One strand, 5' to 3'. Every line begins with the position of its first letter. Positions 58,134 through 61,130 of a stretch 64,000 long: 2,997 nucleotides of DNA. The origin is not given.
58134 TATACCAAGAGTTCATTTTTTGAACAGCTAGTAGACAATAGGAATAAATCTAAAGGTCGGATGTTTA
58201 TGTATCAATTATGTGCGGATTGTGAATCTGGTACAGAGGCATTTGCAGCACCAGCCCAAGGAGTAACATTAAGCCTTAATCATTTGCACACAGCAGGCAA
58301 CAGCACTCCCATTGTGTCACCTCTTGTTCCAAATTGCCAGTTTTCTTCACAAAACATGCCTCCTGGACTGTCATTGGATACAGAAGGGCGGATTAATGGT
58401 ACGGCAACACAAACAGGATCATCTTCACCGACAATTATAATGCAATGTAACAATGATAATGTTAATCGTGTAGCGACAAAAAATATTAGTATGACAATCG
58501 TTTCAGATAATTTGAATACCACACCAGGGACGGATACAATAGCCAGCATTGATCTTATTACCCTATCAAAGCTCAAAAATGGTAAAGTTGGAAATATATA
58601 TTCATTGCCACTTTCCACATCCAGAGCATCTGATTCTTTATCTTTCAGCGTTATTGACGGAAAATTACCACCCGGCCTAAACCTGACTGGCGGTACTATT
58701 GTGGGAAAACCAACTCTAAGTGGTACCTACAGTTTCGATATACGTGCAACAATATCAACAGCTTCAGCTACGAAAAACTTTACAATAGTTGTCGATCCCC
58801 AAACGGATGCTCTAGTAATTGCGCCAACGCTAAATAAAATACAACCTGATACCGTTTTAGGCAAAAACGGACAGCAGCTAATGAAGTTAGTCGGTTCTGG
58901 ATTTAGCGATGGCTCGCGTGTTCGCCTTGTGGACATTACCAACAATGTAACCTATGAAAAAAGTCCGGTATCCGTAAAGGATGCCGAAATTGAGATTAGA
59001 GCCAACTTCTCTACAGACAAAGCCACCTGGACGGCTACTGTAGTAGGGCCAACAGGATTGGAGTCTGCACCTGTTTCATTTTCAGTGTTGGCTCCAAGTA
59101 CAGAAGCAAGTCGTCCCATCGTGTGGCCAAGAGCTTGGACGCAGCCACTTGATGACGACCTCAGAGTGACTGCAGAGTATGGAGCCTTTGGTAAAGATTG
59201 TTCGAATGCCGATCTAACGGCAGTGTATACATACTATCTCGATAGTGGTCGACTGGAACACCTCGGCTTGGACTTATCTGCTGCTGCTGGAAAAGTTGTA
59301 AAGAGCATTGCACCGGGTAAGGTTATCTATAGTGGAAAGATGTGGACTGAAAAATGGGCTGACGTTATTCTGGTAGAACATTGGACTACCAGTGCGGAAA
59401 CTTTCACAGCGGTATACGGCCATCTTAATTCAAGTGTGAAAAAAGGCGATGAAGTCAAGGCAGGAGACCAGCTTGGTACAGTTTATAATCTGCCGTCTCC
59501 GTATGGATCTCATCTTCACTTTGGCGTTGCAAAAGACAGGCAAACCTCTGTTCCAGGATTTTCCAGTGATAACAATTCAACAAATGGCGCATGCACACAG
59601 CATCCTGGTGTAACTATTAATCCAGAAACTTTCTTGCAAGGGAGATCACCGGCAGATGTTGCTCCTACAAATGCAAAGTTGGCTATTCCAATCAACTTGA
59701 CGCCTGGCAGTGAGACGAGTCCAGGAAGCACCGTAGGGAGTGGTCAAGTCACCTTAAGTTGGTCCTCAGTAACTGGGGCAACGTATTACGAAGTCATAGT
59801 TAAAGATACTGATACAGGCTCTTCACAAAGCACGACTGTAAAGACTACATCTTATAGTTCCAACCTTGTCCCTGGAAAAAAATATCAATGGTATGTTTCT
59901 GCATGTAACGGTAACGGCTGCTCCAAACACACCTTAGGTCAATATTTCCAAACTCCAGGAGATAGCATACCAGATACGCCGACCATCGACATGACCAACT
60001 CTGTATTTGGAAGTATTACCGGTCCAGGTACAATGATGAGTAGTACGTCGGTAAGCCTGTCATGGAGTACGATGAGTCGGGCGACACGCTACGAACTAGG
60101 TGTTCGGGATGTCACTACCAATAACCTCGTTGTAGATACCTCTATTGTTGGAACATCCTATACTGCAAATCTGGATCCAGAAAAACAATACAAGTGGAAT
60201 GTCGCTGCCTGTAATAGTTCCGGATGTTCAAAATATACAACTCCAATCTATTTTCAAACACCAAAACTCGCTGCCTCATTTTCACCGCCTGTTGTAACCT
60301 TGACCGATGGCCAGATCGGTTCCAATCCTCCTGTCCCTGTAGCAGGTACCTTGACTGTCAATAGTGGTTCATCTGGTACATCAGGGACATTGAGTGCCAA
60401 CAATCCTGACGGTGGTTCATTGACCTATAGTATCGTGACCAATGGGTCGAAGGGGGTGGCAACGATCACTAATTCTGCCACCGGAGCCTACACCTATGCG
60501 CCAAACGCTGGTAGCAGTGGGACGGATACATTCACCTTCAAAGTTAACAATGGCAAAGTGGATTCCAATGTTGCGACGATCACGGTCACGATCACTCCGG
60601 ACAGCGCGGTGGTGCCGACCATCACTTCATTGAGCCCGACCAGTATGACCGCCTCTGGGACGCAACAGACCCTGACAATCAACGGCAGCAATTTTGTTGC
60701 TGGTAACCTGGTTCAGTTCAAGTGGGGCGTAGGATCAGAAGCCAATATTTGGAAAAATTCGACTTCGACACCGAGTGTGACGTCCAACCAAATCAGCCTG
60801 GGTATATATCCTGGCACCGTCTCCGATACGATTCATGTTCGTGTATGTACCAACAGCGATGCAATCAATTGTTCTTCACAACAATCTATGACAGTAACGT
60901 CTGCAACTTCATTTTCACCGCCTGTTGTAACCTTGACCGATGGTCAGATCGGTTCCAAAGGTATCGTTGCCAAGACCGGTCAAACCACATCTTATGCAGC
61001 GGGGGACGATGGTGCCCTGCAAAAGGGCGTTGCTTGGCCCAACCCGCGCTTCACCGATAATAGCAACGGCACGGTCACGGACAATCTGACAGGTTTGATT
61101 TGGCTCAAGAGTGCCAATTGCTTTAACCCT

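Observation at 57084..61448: DGR target is a giant lipoprotein carrying two peptidase-type domains, including M23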

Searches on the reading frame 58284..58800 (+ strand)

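Call 74: search_protein_families(library=pfam, proteins=[window:58284-58800:+], max_evalue=1)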
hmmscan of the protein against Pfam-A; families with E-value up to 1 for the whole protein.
window:58284-58800:+ (172 aa): 1 family
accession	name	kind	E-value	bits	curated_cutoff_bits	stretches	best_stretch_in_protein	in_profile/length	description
PF05345.18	He_PIG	-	3.1e-14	53.6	24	2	99-170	12-95/96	Putative Ig domain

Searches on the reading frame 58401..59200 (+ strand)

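Call 10: search_protein_families(library=pfam, proteins=[window:58401-59200:+], max_evalue=10)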
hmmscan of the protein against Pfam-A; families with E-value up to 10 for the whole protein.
window:58401-59200:+ (266 aa): 1 family
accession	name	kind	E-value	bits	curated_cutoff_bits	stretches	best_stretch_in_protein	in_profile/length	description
PF05345.18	He_PIG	-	1.4e-08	35.5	24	1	60-131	12-95/96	Putative Ig domain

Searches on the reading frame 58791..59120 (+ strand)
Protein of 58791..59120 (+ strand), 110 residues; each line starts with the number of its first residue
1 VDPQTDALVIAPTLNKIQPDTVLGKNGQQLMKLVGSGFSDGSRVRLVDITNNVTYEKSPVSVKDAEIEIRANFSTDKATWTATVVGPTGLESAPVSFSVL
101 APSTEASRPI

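Call 74: search_protein_families(library=pfam, proteins=[window:58791-59120:+], max_evalue=1)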
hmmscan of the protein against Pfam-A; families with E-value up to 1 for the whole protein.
window:58791-59120:+ (110 aa): 0 families

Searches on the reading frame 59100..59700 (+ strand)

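Call 10: search_protein_families(library=pfam, proteins=[window:59100-59700:+], max_evalue=10)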
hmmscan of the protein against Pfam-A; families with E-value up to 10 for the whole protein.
window:59100-59700:+ (200 aa): 4 families
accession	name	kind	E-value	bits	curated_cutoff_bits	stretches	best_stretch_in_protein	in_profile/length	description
PF01551.29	Peptidase_M23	-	9.4e-19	67.8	28.7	1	54-149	3-93/96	Peptidase family M23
PF07831.19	PYNP_C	-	0.06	13.5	27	1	112-130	37-55/75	Pyrimidine nucleoside phosphorylase C-terminal domain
PF16886.11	ATP-synt_ab_Xtn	-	0.072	13.3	25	1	110-130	13-33/88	ATPsynthase alpha/beta subunit barrel-sandwich domain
PF13533.13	Biotin_lipoyl_2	-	0.66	10.3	29.8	1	113-127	16-30/32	Biotin-lipoyl like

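Call 28: search_solved_structures(query=window:59100-59700:+, max_evalue=0.001, show_alignments=2)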
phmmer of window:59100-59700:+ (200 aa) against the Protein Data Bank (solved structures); distinct sequences matched with E-value up to 0.001: 9.
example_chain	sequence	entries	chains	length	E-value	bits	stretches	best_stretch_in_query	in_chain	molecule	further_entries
5j1l_A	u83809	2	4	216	3.6e-06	30.1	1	53-144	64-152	ToxR-activated gene (TagE)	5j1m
7qrl_A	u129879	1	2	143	3.9e-06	30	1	54-142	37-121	DipM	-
7qrl_C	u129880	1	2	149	4.2e-06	29.9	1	54-142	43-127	DipM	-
9gy1_A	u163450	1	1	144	1.5e-05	28.1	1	50-144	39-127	Peptidase, M23 family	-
2hsi_A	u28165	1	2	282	6.2e-05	26.1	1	48-145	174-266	Putative peptidase M23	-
4rny_A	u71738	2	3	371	0.00011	25.2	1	51-148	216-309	Conserved hypothetical secreted protein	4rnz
4bh5_A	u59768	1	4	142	0.00044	23.3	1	49-148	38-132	MUREIN HYDROLASE ACTIVATOR ENVC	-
8i6o_E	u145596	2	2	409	0.00046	23.3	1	49-142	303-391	Membrane-bound metallopeptidase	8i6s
8c0j_B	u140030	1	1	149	0.00067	22.7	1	49-148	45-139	Murein hydrolase activator EnvC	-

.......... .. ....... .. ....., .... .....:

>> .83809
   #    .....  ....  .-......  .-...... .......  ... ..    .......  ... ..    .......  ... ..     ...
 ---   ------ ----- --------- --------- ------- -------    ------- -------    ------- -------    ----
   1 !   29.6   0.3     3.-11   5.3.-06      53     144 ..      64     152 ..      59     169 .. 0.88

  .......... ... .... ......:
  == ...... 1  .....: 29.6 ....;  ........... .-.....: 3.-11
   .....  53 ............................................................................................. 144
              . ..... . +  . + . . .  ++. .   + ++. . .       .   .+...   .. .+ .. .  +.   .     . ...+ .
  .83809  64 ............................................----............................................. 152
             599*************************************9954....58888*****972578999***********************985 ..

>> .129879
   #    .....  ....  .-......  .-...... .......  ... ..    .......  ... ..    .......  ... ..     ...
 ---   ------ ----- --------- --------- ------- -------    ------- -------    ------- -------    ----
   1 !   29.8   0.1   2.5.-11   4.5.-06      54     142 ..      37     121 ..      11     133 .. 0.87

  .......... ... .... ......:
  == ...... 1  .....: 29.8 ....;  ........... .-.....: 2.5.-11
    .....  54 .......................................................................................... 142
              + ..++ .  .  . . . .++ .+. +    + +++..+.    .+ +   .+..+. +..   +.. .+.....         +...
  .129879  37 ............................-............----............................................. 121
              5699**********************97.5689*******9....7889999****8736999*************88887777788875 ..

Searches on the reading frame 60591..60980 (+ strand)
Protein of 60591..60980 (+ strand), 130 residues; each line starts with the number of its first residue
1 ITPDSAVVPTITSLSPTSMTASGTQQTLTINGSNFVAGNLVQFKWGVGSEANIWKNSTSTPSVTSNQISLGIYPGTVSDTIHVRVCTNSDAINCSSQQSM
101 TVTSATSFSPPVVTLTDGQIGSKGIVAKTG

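Call 74: search_protein_families(library=pfam, proteins=[window:60591-60980:+], max_evalue=1)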
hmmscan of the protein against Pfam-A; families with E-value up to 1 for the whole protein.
window:60591-60980:+ (130 aa): 1 family
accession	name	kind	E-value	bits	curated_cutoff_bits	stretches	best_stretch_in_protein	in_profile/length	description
PF01833.30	TIG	-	1.2e-05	25.7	20.9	1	9-87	1-70/84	IPT/TIG domain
